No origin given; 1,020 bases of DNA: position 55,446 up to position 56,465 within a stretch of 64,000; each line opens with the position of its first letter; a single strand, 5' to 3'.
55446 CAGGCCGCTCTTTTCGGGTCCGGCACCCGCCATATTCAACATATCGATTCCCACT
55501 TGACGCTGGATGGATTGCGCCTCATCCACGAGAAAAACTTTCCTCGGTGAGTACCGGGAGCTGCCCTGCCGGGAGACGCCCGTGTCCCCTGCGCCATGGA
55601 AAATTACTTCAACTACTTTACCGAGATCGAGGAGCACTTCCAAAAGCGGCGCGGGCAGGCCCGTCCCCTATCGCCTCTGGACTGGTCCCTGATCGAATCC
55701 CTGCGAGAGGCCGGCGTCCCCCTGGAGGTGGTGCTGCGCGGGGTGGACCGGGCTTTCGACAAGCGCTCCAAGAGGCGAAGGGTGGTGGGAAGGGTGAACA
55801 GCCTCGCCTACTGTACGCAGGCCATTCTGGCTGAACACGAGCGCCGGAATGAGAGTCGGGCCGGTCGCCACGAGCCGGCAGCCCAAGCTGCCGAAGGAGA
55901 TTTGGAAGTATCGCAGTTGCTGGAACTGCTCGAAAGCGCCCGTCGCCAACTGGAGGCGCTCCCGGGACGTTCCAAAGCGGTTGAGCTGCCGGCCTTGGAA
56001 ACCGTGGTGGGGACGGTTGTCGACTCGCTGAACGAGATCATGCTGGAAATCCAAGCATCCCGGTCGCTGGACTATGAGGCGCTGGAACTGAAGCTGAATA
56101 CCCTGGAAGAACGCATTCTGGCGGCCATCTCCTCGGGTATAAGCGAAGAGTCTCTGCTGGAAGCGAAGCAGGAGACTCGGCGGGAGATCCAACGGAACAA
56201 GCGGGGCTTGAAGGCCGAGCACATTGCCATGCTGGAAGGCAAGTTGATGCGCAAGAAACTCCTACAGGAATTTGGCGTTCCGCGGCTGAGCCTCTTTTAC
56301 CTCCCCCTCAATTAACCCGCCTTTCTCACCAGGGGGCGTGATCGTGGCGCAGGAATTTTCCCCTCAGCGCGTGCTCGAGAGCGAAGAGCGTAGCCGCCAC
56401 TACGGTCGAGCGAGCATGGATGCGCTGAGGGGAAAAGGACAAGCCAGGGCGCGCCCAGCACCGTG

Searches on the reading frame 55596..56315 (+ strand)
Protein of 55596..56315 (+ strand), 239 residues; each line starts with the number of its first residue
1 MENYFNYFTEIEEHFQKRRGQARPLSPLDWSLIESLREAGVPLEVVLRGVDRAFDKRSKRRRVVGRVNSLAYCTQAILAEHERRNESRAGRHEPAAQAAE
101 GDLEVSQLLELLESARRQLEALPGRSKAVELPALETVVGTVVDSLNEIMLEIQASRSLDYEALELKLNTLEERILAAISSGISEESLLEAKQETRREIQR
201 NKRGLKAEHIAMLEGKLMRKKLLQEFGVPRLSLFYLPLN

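Call 49: find_related_loci(query=window:55596-56312:+, collection=metagenome_contigs, flank=1500)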
Query window:55596-56312:+ (239 aa) in metagenome_contigs; peptide patterns used: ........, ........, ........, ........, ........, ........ (x = any residue, [..] = any of these).
427 stretches matched a pattern; 161 encode a relative of the query (tblastn E <= 1e-3); the best 80 are kept; 80 distinct loci.
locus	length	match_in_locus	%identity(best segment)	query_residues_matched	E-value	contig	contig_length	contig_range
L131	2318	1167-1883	82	1-239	6e-134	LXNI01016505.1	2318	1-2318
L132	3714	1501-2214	55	1-239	6e-79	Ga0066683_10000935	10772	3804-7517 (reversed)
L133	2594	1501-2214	54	1-239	5e-78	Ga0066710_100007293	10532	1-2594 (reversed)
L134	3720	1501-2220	51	1-239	2e-75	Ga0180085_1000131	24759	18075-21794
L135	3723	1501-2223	53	1-239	1e-75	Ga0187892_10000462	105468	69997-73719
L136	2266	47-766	50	1-239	6e-76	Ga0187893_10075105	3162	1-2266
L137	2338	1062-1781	51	1-239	4e-77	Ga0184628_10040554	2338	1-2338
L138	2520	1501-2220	52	1-239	1e-75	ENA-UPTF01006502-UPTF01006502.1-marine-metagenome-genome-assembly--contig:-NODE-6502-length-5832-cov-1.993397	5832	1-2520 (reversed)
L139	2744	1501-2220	51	1-239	5e-76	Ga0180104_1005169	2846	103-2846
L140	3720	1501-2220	51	1-239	1e-74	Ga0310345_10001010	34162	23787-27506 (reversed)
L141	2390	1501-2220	50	1-239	3e-75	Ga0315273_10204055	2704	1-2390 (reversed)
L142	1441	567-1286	50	1-239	4e-78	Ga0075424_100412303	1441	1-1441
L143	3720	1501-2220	51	1-239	2e-73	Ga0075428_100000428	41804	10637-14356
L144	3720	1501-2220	50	1-239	2e-73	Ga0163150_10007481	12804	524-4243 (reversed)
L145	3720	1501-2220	51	1-239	2e-73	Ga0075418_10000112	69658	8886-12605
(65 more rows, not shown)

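Call 51: find_encoding_contigs(protein=window:55596-56315:+, flank=1200, max_places=10)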
Protein window:55596-56315:+ (239 aa): 2 contigs read that carry it; 1 place shown.
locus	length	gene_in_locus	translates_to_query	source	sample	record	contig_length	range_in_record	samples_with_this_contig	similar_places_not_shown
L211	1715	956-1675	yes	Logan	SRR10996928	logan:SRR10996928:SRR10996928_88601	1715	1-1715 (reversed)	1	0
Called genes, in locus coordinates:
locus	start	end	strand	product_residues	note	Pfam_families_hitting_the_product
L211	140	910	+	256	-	PF03309:Pan_kinase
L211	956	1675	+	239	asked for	-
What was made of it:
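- Tried and rejected: The exact-protein look-up gave a contig that breaks inside the element (call 51).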
